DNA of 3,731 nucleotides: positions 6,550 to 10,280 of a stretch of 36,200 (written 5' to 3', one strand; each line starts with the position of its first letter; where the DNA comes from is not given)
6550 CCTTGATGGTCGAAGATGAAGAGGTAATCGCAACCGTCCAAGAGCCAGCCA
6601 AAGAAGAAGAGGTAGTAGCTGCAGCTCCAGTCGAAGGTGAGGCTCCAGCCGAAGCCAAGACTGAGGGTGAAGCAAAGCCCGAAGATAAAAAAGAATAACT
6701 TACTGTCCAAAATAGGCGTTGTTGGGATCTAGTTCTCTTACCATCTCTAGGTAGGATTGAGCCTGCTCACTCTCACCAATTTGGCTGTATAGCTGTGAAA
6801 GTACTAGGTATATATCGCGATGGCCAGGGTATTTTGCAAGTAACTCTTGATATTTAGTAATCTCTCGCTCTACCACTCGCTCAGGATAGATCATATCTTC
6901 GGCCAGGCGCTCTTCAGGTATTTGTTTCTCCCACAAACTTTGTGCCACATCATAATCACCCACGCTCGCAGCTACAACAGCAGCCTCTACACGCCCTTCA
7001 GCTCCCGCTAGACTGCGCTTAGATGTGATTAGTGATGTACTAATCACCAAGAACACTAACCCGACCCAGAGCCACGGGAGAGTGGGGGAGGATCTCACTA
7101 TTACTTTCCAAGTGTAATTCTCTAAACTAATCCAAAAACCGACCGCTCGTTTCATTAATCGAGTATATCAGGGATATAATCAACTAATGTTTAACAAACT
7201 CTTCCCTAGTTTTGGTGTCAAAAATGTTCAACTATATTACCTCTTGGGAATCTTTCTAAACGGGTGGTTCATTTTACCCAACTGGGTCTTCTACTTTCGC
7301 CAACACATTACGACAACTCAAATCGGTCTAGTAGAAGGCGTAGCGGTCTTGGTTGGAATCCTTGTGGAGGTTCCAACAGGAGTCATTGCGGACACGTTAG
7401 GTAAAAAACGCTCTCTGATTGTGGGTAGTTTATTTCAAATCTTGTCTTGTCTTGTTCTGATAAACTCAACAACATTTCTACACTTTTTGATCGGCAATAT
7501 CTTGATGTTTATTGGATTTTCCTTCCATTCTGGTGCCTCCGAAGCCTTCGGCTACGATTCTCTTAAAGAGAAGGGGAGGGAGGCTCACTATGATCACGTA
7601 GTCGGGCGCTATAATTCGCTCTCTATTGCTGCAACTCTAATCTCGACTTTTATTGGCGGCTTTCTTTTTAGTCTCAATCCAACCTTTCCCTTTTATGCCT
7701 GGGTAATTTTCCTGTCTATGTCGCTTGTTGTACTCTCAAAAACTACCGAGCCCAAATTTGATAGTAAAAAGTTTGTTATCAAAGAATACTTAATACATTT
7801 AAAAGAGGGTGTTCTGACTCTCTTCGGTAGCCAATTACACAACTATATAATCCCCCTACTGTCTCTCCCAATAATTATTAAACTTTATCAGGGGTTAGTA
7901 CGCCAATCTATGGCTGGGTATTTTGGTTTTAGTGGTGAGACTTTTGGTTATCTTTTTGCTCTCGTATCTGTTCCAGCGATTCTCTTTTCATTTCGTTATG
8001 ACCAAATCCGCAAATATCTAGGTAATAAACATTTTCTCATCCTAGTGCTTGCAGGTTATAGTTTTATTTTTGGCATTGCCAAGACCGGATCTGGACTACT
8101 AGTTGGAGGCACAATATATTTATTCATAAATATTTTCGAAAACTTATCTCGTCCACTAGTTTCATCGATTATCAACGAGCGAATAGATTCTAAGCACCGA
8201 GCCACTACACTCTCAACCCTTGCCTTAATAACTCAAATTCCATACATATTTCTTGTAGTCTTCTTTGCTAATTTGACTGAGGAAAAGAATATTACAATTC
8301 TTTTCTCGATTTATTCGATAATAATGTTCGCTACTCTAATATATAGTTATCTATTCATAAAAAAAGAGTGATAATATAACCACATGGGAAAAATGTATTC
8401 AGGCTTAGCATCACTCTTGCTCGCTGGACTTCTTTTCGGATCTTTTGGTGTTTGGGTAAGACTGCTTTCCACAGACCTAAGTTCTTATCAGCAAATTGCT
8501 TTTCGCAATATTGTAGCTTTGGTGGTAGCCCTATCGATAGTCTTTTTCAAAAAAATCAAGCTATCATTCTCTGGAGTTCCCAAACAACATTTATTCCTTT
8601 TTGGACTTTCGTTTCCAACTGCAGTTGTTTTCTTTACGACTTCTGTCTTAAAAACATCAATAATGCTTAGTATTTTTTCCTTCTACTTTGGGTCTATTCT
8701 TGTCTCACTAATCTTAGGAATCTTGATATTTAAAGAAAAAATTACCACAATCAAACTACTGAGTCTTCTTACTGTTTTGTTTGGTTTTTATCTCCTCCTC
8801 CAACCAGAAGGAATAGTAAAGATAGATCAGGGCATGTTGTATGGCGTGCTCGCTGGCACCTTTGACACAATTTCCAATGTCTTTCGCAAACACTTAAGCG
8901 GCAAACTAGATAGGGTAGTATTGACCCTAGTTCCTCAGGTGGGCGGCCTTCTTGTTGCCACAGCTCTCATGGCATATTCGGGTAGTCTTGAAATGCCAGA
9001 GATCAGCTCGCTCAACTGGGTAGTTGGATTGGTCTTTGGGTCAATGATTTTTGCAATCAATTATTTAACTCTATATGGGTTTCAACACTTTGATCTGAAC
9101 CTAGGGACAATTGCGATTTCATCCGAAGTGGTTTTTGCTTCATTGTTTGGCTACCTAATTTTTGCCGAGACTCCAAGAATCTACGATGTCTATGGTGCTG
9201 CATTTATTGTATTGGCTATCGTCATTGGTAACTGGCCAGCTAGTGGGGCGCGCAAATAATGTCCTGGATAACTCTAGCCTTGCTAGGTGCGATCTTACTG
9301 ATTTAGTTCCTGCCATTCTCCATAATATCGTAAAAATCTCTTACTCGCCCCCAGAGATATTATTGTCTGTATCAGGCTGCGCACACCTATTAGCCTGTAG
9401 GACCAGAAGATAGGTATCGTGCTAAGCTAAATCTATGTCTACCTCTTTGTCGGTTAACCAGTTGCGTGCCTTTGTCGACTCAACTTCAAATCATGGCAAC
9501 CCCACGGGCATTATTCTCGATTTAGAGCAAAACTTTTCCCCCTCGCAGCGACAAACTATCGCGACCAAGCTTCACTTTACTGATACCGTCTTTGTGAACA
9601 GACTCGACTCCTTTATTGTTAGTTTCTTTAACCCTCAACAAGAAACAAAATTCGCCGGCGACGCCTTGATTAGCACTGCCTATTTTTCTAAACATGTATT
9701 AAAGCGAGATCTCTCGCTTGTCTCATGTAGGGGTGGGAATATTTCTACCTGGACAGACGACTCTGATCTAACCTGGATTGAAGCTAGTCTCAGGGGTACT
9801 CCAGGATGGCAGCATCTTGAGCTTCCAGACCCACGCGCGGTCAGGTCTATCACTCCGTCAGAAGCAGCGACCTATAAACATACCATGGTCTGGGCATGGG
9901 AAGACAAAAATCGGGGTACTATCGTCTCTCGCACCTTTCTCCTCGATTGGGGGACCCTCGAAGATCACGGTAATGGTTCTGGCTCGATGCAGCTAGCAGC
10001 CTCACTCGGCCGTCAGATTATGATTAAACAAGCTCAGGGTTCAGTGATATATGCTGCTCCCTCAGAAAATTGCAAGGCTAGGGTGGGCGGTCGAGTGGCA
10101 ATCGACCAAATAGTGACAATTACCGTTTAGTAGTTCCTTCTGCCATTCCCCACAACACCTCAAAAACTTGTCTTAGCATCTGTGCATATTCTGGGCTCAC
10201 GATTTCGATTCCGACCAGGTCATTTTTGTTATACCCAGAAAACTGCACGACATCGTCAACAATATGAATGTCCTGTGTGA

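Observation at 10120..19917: Four paralogous TrmB-like regulators in 10 kb, each divergently paired with a different small cargo module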

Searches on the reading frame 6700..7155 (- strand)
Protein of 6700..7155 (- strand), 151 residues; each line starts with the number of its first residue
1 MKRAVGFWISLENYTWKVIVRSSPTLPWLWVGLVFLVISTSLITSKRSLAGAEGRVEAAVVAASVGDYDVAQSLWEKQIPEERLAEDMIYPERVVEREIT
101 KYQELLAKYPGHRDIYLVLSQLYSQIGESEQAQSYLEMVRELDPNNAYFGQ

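Call 25: search_protein_families(library=pfam, proteins=[window:6700-7155:-], max_evalue=0.01)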
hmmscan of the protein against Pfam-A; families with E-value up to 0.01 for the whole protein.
window:6700-7155:- (151 aa): 7 families
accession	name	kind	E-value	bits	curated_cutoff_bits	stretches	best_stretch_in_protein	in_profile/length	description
PF14559.12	TPR_19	-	9.6e-08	32.7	25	1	102-148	14-60/68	Tetratricopeptide repeat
PF13424.12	TPR_12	-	0.00013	22.5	30.1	1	103-143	34-75/77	Tetratricopeptide repeat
PF07719.23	TPR_2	-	0.0004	20.7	27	0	116-146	4-34/34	Tetratricopeptide repeat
PF13428.12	TPR_14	-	0.00048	21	23.5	0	114-147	2-35/44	Tetratricopeptide repeat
PF13181.12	TPR_8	-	0.00048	20.5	25.7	1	115-146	3-34/34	Tetratricopeptide repeat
PF13174.12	TPR_6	-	0.00095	20.1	26.3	0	119-145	6-32/33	Tetratricopeptide repeat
PF13431.12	TPR_17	-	0.001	19.6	24.4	0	102-133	2-33/34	Tetratricopeptide repeat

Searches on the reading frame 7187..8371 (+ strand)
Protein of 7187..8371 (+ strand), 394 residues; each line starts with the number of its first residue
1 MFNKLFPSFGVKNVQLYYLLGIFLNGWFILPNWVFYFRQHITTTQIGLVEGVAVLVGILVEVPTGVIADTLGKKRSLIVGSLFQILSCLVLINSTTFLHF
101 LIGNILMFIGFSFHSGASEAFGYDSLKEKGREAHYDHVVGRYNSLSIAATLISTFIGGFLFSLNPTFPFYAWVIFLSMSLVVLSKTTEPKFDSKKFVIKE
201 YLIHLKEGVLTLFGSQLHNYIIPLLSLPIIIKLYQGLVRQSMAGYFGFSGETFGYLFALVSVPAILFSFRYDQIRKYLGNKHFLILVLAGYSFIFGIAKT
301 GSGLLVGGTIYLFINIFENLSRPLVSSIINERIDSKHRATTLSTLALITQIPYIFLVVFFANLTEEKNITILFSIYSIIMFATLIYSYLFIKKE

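Call 4: search_protein_families(library=pfam, proteins=[window:7187-8371:+], max_evalue=0.01)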
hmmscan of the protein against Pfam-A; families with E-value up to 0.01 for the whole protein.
window:7187-8371:+ (394 aa): 3 families
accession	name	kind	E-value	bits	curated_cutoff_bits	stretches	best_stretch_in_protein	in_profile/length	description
PF07690.21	MFS_1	-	3.9e-18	65.9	33.4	2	22-199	8-187/347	Major Facilitator Superfamily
PF01306.25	LacY_symp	-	1.2e-06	28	24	1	12-192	15-192/413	LacY proton/sugar symporter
PF06963.18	FPN1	-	0.0079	15.3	24.6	0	38-99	285-346/430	Ferroportin1 (FPN1)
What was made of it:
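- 7187..10130 (+): Extra cargo-like genes in the same variable region with no regulator of their own: MFS (7187-8371), EamA (8384-9259), PhzF-like (9435-10130). Pfam (call 4).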

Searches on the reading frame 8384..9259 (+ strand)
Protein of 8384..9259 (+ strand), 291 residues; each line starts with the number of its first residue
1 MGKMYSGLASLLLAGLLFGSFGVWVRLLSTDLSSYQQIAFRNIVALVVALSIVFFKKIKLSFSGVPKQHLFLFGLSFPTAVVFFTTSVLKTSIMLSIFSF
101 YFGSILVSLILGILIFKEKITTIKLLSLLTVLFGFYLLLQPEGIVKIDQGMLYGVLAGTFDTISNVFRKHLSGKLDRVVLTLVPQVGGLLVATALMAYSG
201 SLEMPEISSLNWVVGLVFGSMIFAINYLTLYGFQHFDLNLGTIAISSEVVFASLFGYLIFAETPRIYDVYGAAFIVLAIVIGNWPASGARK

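Call 4: search_protein_families(library=pfam, proteins=[window:8384-9259:+], max_evalue=0.01)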
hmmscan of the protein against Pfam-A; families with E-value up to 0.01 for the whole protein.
window:8384-9259:+ (291 aa): 1 family
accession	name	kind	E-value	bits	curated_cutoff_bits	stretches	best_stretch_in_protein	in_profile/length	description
PF00892.27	EamA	-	2.8e-18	66.9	28.2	2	150-281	3-132/135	EamA-like transporter family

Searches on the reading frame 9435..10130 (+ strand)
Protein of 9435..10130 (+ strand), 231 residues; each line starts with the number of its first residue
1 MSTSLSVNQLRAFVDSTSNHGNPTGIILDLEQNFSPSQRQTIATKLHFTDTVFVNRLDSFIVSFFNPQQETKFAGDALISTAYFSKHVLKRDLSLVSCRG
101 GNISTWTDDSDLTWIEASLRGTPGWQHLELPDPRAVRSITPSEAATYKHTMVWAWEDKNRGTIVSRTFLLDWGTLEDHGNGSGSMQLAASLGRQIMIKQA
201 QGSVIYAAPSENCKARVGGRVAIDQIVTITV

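Call 4: search_protein_families(library=pfam, proteins=[window:9435-10130:+], max_evalue=0.01)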
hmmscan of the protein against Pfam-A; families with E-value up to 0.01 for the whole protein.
window:9435-10130:+ (231 aa): 1 family
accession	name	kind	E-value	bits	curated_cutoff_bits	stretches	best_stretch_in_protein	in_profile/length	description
PF02567.21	PhzC-PhzF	-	5.9e-13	49.4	27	1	12-104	3-99/281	Phenazine biosynthesis-like protein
